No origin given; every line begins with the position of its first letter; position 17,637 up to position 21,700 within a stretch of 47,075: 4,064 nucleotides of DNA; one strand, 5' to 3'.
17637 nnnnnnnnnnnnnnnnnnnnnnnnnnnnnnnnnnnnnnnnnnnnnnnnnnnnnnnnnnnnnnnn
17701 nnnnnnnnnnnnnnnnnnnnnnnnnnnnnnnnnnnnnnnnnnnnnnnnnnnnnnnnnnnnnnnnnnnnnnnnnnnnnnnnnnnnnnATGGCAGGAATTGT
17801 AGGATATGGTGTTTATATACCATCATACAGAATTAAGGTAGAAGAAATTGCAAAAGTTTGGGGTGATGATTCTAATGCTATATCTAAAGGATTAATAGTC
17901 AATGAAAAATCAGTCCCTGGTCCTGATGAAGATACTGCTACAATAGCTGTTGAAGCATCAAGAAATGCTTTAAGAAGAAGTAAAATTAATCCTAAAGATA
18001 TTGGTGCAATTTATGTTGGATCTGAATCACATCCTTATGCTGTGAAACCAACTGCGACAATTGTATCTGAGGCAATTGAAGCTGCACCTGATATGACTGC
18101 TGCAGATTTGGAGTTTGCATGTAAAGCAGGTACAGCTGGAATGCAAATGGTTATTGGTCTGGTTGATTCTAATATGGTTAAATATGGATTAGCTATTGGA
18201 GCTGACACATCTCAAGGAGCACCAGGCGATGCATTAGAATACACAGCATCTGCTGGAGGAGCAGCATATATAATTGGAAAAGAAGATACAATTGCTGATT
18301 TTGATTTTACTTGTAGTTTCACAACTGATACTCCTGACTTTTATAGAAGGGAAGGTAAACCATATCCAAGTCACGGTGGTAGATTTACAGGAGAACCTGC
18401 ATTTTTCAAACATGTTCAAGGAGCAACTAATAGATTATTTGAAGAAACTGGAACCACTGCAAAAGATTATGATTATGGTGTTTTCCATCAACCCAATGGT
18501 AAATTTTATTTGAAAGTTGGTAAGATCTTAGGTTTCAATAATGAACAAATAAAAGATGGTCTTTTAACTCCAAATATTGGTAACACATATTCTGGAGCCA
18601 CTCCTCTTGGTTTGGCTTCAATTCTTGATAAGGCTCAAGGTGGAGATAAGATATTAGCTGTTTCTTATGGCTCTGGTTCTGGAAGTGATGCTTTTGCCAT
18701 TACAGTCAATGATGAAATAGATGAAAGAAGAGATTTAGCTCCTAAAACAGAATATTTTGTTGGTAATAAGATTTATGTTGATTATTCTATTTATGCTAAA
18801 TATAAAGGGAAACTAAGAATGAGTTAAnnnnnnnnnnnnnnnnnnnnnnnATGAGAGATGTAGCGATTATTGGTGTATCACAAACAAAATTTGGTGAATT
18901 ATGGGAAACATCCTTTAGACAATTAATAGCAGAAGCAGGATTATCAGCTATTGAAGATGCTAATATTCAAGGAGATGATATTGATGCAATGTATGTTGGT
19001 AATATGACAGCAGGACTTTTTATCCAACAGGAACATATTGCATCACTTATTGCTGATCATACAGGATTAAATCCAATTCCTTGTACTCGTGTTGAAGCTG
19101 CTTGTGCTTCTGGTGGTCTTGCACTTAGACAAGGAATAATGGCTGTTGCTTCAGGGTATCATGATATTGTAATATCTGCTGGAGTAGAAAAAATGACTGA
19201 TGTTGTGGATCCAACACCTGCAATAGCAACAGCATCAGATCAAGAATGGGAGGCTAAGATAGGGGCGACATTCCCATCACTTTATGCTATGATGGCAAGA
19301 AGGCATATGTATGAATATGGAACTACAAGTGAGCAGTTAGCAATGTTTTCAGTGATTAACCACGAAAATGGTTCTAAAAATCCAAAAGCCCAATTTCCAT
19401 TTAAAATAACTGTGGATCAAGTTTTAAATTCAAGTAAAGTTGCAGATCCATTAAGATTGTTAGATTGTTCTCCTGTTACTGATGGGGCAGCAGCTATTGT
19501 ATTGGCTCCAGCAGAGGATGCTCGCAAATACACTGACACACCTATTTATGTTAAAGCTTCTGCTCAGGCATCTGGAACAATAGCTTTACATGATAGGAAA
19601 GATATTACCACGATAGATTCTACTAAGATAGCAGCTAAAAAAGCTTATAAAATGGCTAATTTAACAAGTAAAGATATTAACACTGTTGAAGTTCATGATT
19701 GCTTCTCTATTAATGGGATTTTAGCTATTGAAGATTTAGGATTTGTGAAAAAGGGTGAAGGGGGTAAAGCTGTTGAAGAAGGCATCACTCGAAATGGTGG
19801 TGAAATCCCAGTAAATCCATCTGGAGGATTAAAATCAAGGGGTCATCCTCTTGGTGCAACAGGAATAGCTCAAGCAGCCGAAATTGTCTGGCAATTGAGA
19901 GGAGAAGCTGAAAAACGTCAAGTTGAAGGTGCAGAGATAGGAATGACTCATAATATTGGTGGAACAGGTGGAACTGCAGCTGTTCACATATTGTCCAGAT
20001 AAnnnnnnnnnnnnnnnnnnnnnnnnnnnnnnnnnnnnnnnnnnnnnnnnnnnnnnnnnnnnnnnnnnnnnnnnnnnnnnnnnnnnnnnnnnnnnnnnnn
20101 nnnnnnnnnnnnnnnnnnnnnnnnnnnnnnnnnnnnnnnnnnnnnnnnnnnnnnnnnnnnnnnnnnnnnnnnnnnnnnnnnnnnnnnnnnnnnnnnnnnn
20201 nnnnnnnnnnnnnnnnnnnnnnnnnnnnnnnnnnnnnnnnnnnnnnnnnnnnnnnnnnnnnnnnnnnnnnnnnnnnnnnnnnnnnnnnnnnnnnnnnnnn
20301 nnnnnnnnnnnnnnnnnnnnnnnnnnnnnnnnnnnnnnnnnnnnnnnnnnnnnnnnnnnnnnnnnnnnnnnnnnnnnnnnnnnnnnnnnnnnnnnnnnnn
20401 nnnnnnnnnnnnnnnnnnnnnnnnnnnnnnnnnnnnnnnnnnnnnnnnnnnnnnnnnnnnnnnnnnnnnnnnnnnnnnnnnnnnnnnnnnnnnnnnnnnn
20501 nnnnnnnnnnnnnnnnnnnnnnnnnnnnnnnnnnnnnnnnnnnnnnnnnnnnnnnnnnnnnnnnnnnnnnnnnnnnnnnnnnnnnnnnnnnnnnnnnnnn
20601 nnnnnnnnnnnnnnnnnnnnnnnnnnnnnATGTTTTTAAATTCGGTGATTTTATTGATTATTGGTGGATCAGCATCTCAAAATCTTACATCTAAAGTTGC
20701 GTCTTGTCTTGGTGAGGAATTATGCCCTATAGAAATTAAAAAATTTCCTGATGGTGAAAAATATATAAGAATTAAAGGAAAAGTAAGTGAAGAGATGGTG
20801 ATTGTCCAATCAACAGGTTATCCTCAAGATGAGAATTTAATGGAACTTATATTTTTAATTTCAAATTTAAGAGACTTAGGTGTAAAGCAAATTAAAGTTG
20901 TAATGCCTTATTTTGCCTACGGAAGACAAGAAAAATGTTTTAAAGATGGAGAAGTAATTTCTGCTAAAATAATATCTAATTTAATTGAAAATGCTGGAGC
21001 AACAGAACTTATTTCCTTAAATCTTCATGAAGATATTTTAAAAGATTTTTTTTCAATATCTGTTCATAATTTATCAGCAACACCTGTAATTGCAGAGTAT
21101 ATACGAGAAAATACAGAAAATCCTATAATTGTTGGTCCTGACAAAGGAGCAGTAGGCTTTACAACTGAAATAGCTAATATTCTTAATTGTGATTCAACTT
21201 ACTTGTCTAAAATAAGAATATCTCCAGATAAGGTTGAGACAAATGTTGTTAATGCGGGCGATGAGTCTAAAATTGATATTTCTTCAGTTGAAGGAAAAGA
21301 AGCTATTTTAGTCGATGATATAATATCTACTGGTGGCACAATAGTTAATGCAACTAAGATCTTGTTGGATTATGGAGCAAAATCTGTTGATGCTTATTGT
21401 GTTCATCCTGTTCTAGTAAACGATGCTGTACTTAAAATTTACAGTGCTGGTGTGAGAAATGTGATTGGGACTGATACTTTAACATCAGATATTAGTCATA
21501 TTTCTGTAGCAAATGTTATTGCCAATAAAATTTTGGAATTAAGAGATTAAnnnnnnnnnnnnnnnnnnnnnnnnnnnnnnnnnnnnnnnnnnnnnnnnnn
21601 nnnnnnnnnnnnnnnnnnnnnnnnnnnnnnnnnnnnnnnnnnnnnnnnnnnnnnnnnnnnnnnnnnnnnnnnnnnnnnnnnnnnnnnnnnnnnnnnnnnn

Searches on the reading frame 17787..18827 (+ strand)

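Call 40: search_protein_families(library=pfam, proteins=[window:17787-18827:+])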
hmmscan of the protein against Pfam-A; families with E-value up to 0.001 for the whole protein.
window:17787-18827:+ (346 aa): 3 families
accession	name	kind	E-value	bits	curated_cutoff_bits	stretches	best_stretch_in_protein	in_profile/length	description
PF08541.16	ACP_syn_III_C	-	1e-09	38.9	26.6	1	219-304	2-87/90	3-Oxoacyl-[acyl-carrier-protein (ACP)] synthase III C terminal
PF01154.23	HMG_CoA_synt_N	-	3.2e-06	27.6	25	1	3-166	6-172/174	Hydroxymethylglutaryl-coenzyme A synthase N terminal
PF08540.16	HMG_CoA_synt_C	-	6.4e-06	26.4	25.1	1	252-313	141-207/280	Hydroxymethylglutaryl-coenzyme A synthase C terminal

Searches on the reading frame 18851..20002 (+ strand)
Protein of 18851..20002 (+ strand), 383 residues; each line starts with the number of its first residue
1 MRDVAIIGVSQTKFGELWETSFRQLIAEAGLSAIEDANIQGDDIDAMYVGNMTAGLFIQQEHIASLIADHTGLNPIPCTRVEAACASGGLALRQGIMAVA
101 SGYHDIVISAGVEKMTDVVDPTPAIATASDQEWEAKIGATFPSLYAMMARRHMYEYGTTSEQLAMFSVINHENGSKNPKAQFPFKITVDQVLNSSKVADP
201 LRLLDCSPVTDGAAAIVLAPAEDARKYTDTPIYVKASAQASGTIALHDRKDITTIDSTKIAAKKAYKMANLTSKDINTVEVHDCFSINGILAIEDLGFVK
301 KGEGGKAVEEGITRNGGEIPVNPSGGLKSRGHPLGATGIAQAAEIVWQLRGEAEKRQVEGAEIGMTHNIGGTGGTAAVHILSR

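Call 40: search_protein_families(library=pfam, proteins=[window:18851-20002:+])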
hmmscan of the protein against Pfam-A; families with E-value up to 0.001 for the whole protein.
window:18851-20002:+ (383 aa): 6 families
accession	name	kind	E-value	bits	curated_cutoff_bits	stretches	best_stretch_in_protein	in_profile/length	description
PF22691.2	Thiolase_C_1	-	1.9e-49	167.5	28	1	239-383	2-144/144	Thiolase C-terminal domain-like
PF00108.29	Thiolase_N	-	1.2e-30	107.2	26.4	1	4-221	1-259/260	Thiolase, N-terminal domain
PF02803.24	Thiolase_C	-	1.2e-09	38.3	27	1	259-355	25-103/123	Thiolase, C-terminal domain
PF00109.32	ketoacyl-synt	-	0.00012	22.2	20.8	0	60-116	150-205/252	Beta-ketoacyl synthase, N-terminal domain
PF08545.16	ACP_syn_III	-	0.00019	21.7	24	0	81-122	3-44/80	3-Oxoacyl-[acyl-carrier-protein (ACP)] synthase III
PF07451.17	SpoVAD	-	0.00047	19.4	22.1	1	16-110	45-131/329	Stage V sporulation protein AD (SpoVAD)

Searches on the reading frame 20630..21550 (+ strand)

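Call 40: search_protein_families(library=pfam, proteins=[window:20630-21550:+])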
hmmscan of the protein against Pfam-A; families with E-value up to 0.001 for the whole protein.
window:20630-21550:+ (306 aa): 3 families
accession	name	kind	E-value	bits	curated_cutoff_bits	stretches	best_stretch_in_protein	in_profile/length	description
PF13793.12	Pribosyltran_N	-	7.6e-30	103.6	25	1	9-123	2-117/117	N-terminal domain of ribose phosphate pyrophosphokinase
PF00156.33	Pribosyltran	-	6e-20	71.6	26.3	1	154-259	19-124/158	Phosphoribosyl transferase domain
PF14572.12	Pribosyl_synth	-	8.5e-08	32.8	27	1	218-295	79-156/184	Phosphoribosyl synthetase-associated domain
